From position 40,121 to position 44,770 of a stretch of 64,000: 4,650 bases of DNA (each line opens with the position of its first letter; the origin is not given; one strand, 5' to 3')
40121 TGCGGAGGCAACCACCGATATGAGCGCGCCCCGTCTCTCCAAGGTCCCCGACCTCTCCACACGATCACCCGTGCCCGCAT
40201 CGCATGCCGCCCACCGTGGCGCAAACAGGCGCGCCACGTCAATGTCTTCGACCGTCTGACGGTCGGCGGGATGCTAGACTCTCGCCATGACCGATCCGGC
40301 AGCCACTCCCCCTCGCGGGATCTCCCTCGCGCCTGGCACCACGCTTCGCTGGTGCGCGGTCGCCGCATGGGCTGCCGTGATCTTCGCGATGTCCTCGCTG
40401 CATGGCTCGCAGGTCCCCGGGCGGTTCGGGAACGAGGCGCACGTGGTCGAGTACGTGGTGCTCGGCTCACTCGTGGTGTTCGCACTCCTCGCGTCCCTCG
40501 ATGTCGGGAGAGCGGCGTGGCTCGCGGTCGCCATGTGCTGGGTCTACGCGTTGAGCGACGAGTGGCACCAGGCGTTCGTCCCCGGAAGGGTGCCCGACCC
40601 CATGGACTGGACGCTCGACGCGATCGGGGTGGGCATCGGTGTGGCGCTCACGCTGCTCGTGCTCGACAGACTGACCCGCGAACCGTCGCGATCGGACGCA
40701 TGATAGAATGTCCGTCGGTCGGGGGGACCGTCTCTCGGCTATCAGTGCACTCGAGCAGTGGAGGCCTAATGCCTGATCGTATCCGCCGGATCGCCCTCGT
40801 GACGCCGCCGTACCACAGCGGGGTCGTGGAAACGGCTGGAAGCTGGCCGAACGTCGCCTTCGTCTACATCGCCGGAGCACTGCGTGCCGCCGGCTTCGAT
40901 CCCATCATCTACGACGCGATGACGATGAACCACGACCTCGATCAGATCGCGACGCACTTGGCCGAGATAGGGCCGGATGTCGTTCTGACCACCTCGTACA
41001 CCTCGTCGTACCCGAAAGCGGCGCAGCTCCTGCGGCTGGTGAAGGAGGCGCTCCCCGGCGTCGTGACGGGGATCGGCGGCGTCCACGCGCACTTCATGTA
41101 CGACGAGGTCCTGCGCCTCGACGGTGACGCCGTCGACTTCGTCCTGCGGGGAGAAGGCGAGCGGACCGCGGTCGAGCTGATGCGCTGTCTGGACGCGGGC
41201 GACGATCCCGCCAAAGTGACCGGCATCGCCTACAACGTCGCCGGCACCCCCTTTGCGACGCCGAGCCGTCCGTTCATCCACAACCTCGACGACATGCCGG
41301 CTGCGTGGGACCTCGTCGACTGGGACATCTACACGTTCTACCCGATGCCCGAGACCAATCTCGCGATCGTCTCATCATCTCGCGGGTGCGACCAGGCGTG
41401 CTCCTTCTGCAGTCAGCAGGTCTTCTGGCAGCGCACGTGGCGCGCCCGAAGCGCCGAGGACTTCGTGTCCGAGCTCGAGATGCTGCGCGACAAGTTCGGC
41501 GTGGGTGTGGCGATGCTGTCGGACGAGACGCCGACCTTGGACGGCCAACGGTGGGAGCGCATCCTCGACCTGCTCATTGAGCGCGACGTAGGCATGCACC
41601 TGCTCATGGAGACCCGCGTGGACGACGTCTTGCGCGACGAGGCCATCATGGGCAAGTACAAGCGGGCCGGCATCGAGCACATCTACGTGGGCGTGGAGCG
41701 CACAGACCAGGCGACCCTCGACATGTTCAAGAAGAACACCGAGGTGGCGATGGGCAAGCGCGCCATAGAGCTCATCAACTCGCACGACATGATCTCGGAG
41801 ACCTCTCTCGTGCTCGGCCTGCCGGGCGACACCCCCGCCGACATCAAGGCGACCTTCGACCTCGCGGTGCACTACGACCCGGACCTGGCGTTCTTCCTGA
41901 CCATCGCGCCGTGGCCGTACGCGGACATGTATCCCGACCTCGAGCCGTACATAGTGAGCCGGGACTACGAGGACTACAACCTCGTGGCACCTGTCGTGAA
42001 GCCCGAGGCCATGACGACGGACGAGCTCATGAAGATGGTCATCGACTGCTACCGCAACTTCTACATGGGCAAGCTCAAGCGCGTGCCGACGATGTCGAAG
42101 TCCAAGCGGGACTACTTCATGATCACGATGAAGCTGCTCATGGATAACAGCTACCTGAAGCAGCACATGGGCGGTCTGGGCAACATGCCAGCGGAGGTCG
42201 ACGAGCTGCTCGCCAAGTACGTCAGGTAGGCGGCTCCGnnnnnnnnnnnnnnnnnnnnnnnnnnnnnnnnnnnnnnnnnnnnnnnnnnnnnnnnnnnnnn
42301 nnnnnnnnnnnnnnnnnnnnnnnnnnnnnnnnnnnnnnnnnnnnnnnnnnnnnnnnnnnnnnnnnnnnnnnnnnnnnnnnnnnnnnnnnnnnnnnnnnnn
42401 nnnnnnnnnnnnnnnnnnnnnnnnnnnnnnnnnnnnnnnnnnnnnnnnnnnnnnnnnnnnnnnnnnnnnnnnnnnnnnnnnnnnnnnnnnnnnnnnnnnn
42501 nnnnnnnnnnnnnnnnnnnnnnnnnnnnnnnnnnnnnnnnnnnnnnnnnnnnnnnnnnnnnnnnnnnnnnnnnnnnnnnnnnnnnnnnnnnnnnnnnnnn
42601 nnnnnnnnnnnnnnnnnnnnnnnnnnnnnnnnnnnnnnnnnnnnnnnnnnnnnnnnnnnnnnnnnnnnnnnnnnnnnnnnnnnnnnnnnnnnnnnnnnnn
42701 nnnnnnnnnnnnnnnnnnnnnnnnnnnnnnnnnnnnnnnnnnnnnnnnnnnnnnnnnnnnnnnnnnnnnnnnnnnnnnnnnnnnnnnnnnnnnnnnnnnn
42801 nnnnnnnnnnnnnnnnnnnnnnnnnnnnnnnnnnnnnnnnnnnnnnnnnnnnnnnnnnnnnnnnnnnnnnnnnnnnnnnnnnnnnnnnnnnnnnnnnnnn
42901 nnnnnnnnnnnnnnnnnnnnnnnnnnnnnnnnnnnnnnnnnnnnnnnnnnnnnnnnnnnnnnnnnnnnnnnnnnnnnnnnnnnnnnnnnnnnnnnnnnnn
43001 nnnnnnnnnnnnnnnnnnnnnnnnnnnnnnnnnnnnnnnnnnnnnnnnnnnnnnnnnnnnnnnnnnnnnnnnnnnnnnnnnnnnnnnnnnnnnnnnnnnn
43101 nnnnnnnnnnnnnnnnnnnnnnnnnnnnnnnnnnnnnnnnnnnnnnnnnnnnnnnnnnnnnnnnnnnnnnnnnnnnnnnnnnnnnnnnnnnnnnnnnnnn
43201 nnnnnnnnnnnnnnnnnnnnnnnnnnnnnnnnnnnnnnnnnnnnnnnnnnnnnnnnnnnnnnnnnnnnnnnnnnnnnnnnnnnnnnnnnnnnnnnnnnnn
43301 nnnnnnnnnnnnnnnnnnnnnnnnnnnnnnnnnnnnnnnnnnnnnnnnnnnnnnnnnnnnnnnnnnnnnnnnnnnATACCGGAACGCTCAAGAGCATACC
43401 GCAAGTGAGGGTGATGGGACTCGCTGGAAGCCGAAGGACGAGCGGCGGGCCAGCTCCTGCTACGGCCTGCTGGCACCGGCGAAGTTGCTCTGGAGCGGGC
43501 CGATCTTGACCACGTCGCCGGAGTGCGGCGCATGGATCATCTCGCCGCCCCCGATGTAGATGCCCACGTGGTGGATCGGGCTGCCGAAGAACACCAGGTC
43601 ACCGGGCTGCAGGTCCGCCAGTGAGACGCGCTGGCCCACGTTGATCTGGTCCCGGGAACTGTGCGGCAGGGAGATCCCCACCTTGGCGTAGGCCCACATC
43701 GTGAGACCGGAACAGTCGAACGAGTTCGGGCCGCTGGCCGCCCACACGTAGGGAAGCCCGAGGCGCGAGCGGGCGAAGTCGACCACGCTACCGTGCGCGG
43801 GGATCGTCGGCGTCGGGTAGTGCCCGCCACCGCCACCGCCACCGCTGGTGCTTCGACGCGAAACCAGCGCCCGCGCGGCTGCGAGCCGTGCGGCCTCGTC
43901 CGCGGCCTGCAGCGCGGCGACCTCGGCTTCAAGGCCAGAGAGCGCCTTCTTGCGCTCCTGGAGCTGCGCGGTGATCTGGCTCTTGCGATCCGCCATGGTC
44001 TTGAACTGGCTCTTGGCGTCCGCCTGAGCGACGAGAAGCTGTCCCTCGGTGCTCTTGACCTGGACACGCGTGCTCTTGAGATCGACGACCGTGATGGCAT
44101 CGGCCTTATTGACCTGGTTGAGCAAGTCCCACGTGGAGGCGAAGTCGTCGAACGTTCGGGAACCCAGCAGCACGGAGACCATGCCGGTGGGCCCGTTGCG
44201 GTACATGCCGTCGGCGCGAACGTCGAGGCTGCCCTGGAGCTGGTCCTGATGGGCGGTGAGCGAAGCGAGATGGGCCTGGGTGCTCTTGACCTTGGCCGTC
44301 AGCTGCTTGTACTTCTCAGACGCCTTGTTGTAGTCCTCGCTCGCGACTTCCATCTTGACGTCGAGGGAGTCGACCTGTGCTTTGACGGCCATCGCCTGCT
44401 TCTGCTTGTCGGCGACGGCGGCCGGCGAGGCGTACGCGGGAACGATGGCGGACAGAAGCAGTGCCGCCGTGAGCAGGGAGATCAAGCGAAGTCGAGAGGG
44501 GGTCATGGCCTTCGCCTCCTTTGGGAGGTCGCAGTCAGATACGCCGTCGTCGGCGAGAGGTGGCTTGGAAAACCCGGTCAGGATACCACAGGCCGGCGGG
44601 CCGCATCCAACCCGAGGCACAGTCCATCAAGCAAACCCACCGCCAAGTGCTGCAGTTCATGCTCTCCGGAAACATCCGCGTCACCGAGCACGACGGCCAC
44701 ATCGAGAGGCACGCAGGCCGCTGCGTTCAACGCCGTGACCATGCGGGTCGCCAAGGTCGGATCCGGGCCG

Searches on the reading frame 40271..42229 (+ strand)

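Call 57: search_protein_families(library=pfam, proteins=[window:40271-42229:+], max_evalue=0.00001)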
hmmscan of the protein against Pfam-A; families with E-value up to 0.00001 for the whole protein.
window:40271-42229:+ (652 aa): 2 families
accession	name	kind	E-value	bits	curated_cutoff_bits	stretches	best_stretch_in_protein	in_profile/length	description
PF02310.24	B12-binding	-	3.8e-24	85.3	32.1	1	185-303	5-120/121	B12 binding domain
PF04055.27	Radical_SAM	-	2.1e-19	70.8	29.5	1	368-532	2-166/166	Radical SAM superfamily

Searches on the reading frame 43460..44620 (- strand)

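Call 57: search_protein_families(library=pfam, proteins=[window:43460-44620:-], max_evalue=0.00001)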
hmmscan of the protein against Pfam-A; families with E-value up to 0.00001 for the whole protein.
window:43460-44620:- (386 aa): 1 family
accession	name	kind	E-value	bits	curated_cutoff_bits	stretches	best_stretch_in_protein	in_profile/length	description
PF00877.26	NLPC_P60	-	7.4e-28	97.1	23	1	288-380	1-95/105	NlpC/P60 family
